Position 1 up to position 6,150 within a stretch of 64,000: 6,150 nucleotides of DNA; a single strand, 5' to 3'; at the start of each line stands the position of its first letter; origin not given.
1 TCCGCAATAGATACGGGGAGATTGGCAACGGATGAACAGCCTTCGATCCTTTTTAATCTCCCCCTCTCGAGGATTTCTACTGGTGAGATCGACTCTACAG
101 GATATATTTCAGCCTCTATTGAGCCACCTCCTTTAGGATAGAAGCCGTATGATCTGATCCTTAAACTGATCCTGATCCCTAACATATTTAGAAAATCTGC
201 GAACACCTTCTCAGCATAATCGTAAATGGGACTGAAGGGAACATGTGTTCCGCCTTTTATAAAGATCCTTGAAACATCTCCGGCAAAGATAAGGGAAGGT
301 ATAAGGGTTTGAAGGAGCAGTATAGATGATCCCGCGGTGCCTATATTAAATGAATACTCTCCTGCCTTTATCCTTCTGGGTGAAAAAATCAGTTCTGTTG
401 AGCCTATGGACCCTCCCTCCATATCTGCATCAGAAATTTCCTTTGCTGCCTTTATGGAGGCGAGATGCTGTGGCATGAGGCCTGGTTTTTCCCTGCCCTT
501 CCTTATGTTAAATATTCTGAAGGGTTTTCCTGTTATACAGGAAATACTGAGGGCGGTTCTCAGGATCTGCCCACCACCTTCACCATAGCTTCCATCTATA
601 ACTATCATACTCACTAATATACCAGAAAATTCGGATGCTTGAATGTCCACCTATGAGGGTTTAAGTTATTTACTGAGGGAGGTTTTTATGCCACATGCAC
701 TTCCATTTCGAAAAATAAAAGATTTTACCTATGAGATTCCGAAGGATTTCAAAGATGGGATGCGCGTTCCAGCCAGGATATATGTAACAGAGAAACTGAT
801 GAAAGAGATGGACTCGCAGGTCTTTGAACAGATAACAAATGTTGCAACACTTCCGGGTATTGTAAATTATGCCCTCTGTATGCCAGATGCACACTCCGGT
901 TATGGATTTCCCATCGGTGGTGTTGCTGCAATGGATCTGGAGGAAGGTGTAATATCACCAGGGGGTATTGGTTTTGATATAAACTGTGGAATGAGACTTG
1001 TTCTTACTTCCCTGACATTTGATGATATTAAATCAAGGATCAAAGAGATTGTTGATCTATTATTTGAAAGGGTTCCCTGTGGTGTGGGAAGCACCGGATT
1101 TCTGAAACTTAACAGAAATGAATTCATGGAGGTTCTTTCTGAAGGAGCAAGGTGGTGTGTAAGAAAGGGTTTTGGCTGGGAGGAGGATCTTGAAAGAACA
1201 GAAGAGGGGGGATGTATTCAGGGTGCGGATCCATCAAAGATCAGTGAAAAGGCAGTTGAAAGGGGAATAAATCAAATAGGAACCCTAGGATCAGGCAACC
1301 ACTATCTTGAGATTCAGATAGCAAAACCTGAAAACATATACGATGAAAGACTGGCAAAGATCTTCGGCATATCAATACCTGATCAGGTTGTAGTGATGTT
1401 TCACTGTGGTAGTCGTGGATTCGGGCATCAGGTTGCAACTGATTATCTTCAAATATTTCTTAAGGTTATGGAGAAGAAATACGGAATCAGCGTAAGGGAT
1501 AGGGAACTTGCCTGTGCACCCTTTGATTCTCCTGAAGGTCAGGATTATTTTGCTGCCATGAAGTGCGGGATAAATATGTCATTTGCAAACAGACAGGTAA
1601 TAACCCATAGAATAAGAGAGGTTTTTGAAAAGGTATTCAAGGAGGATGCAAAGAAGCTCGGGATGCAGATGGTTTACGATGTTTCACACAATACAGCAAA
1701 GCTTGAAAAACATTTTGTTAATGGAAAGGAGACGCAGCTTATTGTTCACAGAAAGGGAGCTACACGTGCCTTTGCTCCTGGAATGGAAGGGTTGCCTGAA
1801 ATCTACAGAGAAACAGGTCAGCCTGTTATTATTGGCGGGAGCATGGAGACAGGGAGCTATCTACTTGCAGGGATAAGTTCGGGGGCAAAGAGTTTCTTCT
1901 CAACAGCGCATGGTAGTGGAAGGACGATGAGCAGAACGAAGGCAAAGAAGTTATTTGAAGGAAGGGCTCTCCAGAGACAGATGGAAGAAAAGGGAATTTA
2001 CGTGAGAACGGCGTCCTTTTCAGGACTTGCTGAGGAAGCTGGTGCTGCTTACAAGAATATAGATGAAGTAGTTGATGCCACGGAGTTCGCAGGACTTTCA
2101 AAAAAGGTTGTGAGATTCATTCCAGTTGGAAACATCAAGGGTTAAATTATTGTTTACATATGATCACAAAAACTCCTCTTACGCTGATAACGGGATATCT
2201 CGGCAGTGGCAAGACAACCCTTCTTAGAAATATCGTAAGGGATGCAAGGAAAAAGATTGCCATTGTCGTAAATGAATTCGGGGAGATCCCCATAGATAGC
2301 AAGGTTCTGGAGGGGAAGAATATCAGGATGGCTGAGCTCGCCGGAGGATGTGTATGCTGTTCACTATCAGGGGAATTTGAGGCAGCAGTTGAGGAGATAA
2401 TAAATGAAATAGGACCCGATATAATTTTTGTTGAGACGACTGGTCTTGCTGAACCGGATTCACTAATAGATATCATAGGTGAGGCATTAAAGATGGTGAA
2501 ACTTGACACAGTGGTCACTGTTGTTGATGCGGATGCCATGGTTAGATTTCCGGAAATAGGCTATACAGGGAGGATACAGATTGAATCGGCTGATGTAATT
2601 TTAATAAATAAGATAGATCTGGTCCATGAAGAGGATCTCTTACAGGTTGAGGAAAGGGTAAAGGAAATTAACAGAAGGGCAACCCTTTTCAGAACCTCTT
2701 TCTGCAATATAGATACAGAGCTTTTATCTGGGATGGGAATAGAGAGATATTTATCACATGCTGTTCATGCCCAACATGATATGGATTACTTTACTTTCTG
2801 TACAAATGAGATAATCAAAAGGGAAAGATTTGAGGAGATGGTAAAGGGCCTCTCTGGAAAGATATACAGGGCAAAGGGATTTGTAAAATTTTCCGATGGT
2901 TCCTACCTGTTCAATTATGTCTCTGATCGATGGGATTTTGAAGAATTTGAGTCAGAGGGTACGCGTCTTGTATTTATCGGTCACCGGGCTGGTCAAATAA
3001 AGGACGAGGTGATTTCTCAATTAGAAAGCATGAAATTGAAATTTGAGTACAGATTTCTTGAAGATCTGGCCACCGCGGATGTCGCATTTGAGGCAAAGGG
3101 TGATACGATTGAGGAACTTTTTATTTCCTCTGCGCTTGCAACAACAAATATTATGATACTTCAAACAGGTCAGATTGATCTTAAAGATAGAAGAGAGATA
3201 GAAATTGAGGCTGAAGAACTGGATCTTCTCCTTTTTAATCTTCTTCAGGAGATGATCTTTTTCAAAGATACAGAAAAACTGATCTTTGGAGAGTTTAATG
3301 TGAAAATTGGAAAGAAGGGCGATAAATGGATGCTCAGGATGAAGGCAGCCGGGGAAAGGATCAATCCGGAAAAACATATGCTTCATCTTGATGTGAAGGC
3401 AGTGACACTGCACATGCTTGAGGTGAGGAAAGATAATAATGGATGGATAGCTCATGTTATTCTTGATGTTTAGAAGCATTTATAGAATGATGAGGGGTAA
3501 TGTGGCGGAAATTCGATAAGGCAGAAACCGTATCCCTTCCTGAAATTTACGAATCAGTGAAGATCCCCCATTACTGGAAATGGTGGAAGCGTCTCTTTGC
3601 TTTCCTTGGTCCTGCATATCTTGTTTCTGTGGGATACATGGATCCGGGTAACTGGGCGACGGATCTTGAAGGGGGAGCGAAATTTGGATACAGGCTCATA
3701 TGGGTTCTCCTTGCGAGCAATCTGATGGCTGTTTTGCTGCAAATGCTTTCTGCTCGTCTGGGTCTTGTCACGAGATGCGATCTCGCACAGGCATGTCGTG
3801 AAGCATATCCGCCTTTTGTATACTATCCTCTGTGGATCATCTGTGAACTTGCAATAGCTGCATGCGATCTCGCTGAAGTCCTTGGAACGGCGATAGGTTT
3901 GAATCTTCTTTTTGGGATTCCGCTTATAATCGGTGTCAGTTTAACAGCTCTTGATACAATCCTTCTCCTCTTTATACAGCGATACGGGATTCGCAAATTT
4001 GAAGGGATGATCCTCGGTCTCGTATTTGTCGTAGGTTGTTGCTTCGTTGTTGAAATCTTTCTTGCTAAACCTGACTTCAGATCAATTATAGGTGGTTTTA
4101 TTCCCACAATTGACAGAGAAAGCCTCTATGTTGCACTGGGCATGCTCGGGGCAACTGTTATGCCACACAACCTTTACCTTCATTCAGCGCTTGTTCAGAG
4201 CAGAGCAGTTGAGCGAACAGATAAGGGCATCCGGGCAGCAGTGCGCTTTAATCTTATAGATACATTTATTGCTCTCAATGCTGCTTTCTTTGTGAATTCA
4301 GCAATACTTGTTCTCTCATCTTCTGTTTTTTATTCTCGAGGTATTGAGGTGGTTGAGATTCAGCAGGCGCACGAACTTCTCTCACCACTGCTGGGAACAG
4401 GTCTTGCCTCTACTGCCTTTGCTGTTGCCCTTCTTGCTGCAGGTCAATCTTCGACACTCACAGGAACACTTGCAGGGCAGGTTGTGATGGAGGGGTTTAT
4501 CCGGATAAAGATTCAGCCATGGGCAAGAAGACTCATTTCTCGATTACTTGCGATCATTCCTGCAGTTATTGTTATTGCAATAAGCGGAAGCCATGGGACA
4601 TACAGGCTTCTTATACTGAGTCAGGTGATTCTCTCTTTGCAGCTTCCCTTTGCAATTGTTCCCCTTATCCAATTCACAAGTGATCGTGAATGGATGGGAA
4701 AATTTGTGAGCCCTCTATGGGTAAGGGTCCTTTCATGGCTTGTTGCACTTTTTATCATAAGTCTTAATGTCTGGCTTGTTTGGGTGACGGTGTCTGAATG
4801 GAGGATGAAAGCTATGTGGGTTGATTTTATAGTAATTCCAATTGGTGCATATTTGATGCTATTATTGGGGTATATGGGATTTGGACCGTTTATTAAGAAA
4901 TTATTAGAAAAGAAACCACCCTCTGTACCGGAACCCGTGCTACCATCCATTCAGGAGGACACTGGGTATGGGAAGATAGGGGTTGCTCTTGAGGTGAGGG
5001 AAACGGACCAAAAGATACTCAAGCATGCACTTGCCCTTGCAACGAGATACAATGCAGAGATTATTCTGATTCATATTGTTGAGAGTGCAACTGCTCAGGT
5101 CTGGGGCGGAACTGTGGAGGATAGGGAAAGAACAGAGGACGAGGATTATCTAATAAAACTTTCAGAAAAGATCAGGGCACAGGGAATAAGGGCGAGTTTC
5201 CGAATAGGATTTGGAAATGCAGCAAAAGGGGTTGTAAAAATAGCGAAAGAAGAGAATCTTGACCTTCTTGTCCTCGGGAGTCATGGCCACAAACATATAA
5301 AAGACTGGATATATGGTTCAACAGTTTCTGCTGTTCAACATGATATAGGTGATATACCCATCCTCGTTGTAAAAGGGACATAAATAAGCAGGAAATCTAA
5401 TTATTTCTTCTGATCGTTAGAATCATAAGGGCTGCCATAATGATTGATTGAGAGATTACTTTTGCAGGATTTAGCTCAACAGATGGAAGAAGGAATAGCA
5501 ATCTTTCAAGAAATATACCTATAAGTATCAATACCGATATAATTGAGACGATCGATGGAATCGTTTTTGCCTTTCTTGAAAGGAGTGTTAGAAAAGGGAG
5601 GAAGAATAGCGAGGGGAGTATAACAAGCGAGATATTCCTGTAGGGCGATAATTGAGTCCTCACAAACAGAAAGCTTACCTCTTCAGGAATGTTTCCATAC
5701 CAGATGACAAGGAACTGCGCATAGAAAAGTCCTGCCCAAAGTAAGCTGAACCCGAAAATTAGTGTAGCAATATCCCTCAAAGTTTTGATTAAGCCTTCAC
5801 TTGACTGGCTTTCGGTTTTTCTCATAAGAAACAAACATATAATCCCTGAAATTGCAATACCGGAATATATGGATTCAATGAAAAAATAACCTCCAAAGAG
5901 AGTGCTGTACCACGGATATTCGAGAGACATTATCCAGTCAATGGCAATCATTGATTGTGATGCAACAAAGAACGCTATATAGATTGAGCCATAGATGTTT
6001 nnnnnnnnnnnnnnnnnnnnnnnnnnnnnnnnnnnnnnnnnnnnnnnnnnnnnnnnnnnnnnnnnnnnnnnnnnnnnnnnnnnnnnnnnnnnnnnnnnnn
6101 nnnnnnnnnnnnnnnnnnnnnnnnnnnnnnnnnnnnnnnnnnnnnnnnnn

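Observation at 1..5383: RNA-repair locus wired to manganese supply: divergent rtcA / rtcB – GTPase::archease – mntH::usp, with no rtcR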

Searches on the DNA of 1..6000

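Call 66: search_rna_families(source=window, start=1, end=6000, threshold=evalue, max_evalue=1)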
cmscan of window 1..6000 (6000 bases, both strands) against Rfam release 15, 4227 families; matches with E-value up to 1: 0.
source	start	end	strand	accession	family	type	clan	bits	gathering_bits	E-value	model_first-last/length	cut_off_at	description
